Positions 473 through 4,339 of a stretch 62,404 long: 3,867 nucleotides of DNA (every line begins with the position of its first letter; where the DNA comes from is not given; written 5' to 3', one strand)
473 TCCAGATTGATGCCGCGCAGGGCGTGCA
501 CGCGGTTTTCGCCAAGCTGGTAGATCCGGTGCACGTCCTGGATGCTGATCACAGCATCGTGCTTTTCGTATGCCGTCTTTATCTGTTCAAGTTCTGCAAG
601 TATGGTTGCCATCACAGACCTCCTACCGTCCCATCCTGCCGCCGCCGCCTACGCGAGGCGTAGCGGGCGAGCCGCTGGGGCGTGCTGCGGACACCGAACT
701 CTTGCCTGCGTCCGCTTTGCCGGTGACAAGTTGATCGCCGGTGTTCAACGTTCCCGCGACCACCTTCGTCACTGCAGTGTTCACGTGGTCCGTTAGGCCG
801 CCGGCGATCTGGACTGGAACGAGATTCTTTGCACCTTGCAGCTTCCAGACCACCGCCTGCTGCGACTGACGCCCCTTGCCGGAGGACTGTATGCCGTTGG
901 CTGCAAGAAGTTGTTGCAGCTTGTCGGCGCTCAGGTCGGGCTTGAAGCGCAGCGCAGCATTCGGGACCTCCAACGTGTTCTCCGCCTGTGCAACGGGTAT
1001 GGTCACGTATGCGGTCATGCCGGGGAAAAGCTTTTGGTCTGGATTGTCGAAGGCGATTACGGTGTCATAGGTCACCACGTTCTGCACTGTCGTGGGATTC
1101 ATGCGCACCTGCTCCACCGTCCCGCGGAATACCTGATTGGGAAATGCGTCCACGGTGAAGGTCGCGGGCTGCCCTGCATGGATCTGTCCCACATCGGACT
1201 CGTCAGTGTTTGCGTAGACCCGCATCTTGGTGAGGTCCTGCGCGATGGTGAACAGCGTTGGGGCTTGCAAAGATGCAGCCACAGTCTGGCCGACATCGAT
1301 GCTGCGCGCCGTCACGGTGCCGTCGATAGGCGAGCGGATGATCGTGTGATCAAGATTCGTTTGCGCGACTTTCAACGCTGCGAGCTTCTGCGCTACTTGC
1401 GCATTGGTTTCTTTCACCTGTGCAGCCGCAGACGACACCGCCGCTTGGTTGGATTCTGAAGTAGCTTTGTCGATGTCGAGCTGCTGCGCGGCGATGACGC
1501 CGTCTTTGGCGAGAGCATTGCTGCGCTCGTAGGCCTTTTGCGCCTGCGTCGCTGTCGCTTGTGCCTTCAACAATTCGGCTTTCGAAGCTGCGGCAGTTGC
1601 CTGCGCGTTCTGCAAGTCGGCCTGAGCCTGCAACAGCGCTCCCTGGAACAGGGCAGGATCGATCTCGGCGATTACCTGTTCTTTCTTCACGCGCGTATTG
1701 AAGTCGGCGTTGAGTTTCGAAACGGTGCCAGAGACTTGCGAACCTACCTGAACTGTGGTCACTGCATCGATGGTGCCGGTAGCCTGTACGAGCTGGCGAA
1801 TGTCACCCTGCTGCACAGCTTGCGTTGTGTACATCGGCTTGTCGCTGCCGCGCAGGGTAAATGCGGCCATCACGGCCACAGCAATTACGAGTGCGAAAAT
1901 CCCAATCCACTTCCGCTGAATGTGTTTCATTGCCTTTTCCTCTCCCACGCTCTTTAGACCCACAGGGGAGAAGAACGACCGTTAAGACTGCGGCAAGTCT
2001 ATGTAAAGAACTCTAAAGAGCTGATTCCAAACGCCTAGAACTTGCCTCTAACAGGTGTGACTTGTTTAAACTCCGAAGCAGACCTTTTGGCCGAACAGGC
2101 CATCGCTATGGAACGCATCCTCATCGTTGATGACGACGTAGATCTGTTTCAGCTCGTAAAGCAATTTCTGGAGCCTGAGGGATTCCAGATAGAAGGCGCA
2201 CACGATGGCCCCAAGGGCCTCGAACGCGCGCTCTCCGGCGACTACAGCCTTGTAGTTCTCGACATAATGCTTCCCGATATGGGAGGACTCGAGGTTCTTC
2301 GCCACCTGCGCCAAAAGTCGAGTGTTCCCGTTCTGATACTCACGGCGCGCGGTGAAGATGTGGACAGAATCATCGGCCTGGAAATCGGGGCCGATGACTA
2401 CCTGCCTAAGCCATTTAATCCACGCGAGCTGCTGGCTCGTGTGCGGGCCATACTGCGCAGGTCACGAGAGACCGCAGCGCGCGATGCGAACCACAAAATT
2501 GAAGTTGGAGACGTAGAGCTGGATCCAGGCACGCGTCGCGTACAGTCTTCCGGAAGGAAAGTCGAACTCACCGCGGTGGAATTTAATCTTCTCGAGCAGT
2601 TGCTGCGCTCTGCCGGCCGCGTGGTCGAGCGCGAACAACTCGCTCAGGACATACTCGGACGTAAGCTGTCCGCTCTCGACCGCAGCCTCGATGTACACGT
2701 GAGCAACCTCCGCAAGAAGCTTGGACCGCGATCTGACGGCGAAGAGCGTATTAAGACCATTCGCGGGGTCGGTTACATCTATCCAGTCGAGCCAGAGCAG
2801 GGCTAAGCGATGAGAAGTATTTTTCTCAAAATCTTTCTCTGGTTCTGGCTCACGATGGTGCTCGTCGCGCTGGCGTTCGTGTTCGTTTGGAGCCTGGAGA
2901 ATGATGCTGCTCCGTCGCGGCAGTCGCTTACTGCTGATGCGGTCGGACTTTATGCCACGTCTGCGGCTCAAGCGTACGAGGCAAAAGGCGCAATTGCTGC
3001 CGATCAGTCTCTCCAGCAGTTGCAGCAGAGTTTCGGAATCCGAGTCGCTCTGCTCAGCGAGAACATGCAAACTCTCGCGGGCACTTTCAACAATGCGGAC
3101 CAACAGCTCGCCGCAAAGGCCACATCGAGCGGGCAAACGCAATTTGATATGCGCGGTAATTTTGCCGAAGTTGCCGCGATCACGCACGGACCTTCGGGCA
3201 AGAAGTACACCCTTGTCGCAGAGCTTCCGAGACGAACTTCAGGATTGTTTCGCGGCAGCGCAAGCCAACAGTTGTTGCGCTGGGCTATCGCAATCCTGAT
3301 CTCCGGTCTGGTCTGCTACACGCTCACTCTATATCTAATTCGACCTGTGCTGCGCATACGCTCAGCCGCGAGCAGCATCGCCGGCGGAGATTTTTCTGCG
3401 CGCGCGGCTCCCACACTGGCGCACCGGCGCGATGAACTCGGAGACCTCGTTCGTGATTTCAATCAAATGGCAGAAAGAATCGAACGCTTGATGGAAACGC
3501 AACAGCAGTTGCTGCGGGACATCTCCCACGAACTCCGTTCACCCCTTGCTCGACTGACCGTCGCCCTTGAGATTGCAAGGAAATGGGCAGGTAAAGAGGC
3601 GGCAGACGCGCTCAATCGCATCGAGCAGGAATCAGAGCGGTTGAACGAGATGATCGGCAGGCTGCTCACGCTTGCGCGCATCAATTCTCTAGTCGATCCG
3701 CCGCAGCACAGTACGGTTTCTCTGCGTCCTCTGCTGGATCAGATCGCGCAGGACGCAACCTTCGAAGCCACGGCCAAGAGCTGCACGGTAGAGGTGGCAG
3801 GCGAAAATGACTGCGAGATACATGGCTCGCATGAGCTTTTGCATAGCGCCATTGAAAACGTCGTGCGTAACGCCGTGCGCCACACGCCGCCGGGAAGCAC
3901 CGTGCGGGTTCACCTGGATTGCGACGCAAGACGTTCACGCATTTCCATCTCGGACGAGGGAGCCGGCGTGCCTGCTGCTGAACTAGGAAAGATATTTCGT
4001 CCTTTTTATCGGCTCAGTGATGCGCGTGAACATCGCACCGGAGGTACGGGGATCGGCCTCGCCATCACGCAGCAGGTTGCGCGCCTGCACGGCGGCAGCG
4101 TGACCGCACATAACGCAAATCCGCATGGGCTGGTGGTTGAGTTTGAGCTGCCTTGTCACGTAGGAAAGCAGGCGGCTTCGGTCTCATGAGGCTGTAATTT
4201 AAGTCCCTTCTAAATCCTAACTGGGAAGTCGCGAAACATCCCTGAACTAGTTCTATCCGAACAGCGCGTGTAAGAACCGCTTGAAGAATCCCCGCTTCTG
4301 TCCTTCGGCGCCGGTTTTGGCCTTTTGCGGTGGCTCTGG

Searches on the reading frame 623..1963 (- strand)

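Call 51: search_protein_families(library=pfam, proteins=[window:623-1963:-], max_evalue=0.0001)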
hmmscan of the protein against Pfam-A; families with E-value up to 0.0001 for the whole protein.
window:623-1963:- (446 aa): 2 families
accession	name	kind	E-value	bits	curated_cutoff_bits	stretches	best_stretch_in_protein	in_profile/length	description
PF16576.10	HlyD_D23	-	1.5e-21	77.1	30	1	57-318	4-214/214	Barrel-sandwich domain of CusB or HlyD membrane-fusion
PF13437.12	HlyD_3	-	2e-13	51.5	22.2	1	209-312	2-103/106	HlyD family secretion protein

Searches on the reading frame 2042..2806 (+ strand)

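Call 51: search_protein_families(library=pfam, proteins=[window:2042-2806:+], max_evalue=0.0001)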
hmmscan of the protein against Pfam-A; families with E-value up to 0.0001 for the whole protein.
window:2042-2806:+ (254 aa): 2 families
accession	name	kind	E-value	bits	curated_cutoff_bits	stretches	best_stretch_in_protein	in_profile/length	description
PF00072.30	Response_reg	-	2.7e-29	102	30.2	1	26-135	1-111/111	Response regulator receiver domain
PF00486.34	Trans_reg_C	-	8.3e-23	80.7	26.2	1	171-246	1-76/77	Transcriptional regulatory protein, C terminal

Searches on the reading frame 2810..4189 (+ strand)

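Call 51: search_protein_families(library=pfam, proteins=[window:2810-4189:+], max_evalue=0.0001)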
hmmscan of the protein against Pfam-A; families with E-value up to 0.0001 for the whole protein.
window:2810-4189:+ (459 aa): 4 families
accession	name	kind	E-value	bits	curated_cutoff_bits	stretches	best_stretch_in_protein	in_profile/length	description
PF02518.31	HATPase_c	-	5.4e-25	88.4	26.4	1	342-449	4-109/111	Histidine kinase-, DNA gyrase B-, and HSP90-like ATPase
PF00512.31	HisKA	-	9.6e-15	54.8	26.9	1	231-293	2-65/66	His Kinase A (phospho-acceptor) domain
PF00672.30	HAMP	-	1.7e-13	51.1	25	1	173-225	3-52/53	HAMP domain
PF13581.12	HATPase_c_2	-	5.3e-05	23.7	27.4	0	347-423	39-108/127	Histidine kinase-like ATPase domain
